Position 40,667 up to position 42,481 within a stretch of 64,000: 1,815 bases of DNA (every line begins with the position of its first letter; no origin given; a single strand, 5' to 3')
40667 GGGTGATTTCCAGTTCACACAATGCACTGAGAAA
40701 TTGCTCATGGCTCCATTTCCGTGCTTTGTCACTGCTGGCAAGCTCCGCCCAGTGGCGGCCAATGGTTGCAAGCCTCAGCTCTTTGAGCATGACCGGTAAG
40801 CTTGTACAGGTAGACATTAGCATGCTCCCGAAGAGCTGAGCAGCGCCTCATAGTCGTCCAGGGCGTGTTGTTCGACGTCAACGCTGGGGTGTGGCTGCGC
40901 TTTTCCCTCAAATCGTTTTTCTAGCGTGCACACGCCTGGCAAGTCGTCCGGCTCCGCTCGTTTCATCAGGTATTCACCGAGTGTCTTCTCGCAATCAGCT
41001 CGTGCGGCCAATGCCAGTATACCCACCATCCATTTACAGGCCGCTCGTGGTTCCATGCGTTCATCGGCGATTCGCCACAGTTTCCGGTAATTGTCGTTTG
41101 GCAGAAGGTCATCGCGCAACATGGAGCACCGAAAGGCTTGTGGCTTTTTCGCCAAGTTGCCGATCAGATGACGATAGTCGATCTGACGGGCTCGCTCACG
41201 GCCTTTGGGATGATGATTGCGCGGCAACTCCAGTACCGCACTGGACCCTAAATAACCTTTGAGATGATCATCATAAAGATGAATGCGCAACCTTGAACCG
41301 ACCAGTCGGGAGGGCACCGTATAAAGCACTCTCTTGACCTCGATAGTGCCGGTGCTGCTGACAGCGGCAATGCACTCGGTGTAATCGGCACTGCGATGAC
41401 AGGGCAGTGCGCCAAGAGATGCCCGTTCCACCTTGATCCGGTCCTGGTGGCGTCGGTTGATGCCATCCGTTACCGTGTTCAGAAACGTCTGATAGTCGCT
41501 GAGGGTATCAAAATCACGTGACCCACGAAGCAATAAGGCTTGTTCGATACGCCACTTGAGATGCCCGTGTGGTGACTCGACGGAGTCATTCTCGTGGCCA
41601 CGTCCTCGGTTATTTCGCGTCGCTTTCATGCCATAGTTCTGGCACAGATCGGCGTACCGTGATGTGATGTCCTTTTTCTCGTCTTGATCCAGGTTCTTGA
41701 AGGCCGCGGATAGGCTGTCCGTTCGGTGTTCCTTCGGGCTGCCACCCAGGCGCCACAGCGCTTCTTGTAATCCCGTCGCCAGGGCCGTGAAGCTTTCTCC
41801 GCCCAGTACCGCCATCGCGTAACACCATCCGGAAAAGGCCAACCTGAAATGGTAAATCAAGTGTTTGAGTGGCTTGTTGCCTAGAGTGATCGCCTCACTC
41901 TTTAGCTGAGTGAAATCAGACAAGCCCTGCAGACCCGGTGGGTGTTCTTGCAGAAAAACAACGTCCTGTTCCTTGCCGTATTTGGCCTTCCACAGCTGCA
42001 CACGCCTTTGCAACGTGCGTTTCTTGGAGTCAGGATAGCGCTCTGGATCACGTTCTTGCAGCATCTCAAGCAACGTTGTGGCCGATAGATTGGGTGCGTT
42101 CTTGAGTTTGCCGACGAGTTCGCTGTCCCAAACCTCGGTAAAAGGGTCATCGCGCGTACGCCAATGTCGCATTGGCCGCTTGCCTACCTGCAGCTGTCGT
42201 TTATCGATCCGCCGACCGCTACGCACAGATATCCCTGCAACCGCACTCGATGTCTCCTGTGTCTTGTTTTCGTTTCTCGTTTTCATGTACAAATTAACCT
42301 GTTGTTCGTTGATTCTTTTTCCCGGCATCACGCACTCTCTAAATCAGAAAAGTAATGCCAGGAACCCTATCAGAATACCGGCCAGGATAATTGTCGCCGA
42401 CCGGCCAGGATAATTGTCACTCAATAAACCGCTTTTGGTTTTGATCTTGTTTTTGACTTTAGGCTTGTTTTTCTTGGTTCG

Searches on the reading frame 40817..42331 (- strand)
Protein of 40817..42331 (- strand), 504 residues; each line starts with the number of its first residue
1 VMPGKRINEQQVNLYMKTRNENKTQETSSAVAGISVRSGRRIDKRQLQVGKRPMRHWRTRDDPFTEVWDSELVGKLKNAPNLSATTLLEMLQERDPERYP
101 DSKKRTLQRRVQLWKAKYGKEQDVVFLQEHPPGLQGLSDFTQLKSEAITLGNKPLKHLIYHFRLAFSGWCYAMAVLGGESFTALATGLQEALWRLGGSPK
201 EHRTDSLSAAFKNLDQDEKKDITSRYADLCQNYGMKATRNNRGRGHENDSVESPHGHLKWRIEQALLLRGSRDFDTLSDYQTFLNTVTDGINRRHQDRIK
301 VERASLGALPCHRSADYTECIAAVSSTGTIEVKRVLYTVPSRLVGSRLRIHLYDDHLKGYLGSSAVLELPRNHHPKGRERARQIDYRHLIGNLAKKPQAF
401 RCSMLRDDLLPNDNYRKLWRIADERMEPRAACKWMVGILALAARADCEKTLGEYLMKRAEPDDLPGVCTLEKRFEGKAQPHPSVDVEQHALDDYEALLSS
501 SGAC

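Call 95: search_protein_families(library=pfam, proteins=[window:40817-42331:-], max_evalue=0.001)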
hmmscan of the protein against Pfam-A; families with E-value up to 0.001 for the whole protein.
window:40817-42331:- (504 aa): 2 families
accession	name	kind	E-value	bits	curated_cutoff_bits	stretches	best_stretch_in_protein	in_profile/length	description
PF22483.2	Mu-transpos_C_2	-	2.1e-05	24.6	27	1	320-374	12-66/73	Mu transposase, C-terminal domain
PF00665.32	rve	-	0.00017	22.2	32.6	1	159-243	26-100/102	Integrase core domain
